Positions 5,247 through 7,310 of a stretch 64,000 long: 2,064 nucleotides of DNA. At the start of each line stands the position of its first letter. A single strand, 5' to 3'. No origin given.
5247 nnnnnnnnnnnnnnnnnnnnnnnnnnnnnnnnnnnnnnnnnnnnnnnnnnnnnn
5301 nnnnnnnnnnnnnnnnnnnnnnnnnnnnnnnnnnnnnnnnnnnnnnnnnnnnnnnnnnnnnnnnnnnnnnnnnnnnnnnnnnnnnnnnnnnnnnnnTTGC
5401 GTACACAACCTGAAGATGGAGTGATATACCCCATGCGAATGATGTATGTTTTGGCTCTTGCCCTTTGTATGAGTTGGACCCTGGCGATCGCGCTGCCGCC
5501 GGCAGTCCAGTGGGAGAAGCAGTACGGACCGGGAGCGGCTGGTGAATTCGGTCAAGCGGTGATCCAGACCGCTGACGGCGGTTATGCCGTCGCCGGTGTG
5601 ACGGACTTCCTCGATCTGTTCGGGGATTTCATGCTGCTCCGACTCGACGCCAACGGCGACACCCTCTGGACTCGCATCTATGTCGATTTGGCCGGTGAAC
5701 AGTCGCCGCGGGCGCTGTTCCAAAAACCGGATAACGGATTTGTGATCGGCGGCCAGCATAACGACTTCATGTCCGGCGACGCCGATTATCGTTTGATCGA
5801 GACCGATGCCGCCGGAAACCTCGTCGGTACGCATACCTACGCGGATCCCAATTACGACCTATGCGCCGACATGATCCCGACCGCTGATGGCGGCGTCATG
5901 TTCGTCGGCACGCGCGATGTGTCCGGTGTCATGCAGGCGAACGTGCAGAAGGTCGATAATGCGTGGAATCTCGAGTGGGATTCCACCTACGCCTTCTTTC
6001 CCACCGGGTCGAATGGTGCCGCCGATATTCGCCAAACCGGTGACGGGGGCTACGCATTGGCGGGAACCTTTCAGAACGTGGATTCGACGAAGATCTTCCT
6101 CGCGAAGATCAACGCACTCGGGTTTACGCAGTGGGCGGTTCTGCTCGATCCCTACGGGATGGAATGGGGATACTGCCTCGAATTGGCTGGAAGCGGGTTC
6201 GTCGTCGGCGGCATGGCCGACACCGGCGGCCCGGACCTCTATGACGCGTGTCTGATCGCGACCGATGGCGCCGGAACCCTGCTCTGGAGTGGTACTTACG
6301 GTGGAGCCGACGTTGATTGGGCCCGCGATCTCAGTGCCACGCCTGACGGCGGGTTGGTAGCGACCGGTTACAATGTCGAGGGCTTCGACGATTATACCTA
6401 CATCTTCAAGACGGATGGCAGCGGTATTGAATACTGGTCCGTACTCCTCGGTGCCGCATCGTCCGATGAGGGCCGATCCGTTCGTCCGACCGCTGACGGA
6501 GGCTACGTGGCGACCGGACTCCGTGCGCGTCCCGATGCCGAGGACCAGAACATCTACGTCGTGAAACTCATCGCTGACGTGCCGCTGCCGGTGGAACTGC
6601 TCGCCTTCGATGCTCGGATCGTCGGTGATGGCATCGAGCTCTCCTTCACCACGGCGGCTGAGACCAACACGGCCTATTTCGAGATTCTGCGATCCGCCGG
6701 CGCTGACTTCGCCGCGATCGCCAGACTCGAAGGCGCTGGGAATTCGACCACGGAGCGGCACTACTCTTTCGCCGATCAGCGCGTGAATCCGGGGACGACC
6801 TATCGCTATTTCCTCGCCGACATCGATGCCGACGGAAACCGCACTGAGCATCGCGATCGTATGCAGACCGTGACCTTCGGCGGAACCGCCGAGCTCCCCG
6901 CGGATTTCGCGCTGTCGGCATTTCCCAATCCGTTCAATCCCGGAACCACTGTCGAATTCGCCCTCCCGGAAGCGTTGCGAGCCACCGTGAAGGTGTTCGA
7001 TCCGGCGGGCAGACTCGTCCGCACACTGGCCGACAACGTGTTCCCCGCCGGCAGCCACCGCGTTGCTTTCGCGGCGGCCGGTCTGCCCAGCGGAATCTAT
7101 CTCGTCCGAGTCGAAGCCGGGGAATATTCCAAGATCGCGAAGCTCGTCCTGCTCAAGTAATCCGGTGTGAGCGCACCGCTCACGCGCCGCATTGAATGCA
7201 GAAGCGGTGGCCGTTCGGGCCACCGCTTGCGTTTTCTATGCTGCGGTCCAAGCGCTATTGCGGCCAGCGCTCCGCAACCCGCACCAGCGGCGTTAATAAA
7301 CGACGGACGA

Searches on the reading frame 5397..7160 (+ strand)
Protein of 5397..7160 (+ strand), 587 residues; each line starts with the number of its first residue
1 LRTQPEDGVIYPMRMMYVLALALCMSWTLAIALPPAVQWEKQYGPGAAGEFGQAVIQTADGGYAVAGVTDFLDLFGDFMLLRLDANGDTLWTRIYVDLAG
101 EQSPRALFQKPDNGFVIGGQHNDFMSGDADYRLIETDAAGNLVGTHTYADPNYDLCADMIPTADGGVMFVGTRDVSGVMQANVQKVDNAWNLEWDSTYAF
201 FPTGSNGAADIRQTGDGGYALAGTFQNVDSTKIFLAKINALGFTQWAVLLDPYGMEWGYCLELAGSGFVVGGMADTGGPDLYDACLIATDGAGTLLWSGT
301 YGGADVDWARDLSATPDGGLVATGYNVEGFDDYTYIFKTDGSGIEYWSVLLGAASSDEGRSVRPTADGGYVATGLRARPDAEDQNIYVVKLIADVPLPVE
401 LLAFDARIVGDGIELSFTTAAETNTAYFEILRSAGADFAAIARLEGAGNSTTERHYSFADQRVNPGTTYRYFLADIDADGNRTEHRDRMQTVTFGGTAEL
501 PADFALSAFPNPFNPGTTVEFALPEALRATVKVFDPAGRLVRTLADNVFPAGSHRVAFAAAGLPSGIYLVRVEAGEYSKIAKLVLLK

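Call 9: search_protein_families(library=pfam, proteins=[window:5397-7160:+], max_evalue=0.01)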
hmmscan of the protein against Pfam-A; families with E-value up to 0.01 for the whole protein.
window:5397-7160:+ (587 aa): 2 families
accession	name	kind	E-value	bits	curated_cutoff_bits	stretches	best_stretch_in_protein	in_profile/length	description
PF18962.6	Por_Secre_tail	-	1.9e-07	31.7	27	1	509-584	2-74/75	Secretion system C-terminal sorting domain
PF13860.13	FlgD_ig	-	5e-05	23.6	27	1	518-574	13-75/79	FlgD Ig-like domain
